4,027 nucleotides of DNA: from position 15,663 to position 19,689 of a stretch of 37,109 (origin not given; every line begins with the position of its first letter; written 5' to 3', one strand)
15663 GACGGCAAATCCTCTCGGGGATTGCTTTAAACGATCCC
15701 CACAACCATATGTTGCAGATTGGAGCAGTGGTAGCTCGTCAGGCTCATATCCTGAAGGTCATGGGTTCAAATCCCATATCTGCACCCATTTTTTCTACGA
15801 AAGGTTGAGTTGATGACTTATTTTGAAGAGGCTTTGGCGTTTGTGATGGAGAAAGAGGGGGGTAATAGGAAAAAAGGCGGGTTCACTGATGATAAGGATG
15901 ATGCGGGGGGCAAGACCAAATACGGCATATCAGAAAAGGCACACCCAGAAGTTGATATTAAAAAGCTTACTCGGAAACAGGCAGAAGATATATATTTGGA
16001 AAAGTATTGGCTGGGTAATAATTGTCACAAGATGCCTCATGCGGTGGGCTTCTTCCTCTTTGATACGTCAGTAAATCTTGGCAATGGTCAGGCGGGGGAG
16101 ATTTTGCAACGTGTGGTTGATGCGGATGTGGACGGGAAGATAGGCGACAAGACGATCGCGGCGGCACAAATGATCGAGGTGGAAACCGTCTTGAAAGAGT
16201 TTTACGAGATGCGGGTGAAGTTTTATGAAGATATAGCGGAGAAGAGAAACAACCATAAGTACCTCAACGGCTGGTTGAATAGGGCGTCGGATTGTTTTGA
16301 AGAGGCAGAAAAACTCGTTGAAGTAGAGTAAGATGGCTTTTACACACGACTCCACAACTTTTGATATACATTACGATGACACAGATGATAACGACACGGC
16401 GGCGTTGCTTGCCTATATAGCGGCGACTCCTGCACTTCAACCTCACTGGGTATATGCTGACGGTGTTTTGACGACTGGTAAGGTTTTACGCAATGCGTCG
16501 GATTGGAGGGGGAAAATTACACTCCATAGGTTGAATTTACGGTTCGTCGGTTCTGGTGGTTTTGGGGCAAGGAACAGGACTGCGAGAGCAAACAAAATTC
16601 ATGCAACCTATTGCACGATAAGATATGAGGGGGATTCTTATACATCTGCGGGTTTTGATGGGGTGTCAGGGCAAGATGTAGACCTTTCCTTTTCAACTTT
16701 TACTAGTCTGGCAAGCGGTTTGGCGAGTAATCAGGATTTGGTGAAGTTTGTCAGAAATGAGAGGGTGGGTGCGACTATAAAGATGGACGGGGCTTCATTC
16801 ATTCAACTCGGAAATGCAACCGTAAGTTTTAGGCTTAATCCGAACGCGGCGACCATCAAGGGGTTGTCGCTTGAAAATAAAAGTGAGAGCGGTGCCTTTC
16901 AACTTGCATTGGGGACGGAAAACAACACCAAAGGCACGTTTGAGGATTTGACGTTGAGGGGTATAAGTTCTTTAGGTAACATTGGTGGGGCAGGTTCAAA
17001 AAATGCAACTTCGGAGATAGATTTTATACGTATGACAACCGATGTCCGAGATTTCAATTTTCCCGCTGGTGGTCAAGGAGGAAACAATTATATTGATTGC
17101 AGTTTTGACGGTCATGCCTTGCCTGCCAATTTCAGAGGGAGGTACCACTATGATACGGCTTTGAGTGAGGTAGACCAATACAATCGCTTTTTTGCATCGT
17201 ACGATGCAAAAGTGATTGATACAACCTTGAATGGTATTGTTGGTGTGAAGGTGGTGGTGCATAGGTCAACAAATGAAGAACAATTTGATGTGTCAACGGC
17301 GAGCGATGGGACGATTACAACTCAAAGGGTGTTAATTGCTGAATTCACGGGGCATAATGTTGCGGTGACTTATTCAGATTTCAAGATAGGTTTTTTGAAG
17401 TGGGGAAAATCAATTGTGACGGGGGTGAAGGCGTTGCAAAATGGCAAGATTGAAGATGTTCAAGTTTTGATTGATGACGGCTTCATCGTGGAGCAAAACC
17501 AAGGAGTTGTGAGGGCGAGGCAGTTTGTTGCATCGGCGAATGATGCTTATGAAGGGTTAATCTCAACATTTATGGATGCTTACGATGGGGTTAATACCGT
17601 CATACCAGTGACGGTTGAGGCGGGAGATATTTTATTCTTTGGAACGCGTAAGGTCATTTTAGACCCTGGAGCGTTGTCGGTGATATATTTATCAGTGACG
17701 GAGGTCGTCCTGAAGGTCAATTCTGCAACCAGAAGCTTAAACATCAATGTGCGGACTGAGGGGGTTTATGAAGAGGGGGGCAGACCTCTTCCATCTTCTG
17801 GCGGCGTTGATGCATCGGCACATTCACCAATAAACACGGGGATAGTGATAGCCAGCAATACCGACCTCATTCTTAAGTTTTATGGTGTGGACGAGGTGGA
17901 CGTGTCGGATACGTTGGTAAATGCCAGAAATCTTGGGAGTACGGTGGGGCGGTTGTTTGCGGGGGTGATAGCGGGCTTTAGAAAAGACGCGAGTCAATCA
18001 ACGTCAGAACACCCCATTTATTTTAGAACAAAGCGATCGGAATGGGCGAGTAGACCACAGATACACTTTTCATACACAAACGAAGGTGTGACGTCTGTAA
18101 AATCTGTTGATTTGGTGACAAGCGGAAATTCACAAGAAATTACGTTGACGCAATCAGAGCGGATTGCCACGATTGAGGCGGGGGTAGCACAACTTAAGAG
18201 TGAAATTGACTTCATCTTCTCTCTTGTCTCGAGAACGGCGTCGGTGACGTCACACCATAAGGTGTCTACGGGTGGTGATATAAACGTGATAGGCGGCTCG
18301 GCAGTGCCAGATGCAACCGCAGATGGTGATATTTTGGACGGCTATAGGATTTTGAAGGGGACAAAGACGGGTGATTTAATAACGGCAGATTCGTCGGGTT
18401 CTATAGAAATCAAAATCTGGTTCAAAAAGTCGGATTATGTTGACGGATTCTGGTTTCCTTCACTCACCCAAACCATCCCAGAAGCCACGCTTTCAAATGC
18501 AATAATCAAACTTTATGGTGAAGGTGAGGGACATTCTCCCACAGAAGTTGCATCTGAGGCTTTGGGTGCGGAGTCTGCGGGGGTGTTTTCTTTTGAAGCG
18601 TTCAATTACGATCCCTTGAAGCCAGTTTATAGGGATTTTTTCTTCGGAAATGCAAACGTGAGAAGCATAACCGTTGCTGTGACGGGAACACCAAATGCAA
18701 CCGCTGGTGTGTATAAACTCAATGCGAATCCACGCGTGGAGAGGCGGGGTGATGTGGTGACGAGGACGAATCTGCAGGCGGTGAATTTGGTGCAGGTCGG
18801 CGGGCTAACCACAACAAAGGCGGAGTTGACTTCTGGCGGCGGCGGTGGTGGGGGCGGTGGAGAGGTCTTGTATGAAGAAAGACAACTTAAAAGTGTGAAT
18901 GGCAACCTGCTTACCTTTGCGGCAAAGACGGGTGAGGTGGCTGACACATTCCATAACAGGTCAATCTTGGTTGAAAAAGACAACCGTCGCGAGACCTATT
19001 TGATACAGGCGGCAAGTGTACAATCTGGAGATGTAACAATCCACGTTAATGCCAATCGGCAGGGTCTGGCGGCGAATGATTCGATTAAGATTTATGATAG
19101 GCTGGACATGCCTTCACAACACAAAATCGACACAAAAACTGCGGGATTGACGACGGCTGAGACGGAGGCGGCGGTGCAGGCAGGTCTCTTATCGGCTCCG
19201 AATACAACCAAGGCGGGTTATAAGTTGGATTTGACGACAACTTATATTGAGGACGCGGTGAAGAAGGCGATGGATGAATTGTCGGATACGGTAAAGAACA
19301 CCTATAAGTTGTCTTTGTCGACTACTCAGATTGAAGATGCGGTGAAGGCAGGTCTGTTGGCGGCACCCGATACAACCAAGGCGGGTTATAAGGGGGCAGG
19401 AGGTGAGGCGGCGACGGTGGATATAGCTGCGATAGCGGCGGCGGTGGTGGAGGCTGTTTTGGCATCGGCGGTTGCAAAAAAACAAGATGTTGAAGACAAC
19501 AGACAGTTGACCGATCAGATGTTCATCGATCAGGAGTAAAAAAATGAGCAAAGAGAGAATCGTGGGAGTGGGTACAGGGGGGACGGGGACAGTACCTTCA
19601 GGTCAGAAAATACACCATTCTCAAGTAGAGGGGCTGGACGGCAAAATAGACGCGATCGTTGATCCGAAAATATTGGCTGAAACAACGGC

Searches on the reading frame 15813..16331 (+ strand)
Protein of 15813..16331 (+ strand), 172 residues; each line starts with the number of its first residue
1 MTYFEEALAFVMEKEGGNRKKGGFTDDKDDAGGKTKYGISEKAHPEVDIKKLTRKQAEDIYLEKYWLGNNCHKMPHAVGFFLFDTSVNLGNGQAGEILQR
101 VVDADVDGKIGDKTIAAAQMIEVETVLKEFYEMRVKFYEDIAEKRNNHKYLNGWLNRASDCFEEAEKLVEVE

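Call 62: search_dna_similar(query=window:15813-16331:+, collection=phages, mode=protein, max_rows=15)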
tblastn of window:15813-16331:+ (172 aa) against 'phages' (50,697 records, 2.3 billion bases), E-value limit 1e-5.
Records with a match: 247; places in all: 247; records where one place covers at least 80% of the query: 20.
Best place of each record, by identity: <60% 247.
By first word of the organism name: Brucella 41; Vibrio 35; Acinetobacter 35; Flavobacterium 23; Escherichia 15; Cellulophaga 10; Pseudomonas 6; Sulfitobacter 6; Edwardsiella 5; Caudoviricetes 5; and 28 more.
By host as written in the record: - 24; Acinetobacter baumannii 16; Brucella abortus S19 14; Vibrio lentus 12; Flavobacterium psychrophilum 950106-1/1 12; Vibrio sp. 9; Escherichia coli K-12 MG1655 8; Sulfitobacter sp. CB2047 6; and 98 more.
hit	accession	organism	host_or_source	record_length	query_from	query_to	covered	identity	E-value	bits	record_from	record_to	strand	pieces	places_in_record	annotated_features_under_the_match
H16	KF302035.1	Pseudoalteromonas phage HS6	Pseudoalteromonas sp. str. H100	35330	4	165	94%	35.5%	4e-12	69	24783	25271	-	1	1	record has no annotation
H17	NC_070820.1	Pseudoalteromonas phage HS6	Pseudoalteromonas sp. str. H100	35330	4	165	94%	35.5%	4e-12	69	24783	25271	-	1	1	endolysin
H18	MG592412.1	Vibrio phage 1.028.O._10N.286.45.B6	Vibrio sp.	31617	4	157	90%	36.8%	6e-15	77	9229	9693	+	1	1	hypothetical protein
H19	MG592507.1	Vibrio phage 1.136.O._10N.261.45.E11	Vibrio sp.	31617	4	157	90%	36.8%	6e-15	77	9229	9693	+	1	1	hypothetical protein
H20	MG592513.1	Vibrio phage 1.142.O._10N.261.49.E11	Vibrio sp.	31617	4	157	90%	36.8%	6e-15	77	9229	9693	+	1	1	hypothetical protein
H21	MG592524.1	Vibrio phage 1.156.O._10N.261.45.A6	Vibrio sp.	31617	4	157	90%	36.8%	6e-15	77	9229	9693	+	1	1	hypothetical protein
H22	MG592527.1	Vibrio phage 1.159.O._10N.261.46.F12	Vibrio sp.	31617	4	157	90%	36.8%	6e-15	77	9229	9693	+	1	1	hypothetical protein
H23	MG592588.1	Vibrio phage 1.217.O._10N.261.45.A1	Vibrio sp.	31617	4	157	90%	36.8%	6e-15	77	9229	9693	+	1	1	hypothetical protein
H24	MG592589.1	Vibrio phage 1.219.O._10N.261.45.E2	Vibrio sp.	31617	4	157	90%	36.8%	6e-15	77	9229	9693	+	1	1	hypothetical protein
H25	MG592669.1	Vibrio phage 2.159.A._10N.261.46.F12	Vibrio sp.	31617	4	157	90%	36.8%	6e-15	77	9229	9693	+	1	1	hypothetical protein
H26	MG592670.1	Vibrio phage 2.159.B._10N.261.46.F12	Vibrio sp.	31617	4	157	90%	36.8%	6e-15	77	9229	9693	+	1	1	hypothetical protein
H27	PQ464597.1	Pseudomonas phage Milchi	Pseudomonas poae Z9_5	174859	1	159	92%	33.7%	5e-12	69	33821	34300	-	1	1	endolysin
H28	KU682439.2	Stenotrophomonas phage vB_SmaS-DLP_6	Stenotrophomonas maltophilia D1571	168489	1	160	93%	32.5%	6e-8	57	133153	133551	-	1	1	lysozyme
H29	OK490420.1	Klebsiella phage Kp4866-3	Klebsiella pneumoniae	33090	4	169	97%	30.9%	3e-17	84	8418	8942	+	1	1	record has no annotation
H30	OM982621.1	Pseudomonas phage Astolliot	Pseudomonas syringae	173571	1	159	92%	31.9%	4e-10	63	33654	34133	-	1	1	hypothetical protein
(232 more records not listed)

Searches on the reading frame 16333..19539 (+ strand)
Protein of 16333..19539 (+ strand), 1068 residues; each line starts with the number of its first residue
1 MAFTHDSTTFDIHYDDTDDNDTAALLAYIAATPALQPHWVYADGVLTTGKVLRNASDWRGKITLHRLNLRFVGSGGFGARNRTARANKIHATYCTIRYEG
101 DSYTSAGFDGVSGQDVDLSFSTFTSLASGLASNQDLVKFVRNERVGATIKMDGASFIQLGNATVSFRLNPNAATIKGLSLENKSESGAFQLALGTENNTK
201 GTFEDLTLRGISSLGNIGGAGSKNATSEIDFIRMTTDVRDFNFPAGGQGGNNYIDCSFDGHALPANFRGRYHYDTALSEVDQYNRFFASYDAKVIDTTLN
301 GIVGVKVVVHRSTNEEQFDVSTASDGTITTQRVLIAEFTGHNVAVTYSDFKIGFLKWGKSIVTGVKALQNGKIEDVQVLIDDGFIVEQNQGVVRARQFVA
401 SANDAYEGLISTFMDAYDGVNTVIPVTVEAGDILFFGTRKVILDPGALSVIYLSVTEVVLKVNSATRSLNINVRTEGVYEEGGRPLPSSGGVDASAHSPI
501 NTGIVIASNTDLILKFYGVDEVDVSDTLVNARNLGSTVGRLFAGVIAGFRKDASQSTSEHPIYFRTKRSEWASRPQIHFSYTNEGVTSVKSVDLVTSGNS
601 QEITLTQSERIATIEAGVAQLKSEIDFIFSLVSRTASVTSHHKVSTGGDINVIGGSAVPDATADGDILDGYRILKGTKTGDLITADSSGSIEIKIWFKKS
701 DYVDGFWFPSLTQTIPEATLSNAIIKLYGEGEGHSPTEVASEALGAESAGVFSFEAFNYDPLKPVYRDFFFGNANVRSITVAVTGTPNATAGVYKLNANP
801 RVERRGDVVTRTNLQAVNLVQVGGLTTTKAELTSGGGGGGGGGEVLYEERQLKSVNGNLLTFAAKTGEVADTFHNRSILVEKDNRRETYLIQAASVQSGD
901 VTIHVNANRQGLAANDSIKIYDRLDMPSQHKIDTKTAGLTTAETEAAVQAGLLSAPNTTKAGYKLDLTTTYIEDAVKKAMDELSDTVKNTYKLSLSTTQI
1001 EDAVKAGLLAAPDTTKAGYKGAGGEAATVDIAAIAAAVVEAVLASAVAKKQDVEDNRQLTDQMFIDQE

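Call 11: search_protein_families(library=pfam, proteins=[window:16333-19539:+], max_evalue=0.01)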
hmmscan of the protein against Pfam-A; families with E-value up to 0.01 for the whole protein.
window:16333-19539:+ (1068 aa): 0 families

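Call 64: find_homologous_proteins(query=window:16333-19539:+, max_evalue=0.00001)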
Query window:16333-19539:+ (1068 aa): 1 proteins with E <= 0.00001 among 8000 candidates.
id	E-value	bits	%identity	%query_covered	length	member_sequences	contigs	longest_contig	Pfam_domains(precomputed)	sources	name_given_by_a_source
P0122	0.0e+0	2348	100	100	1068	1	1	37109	-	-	-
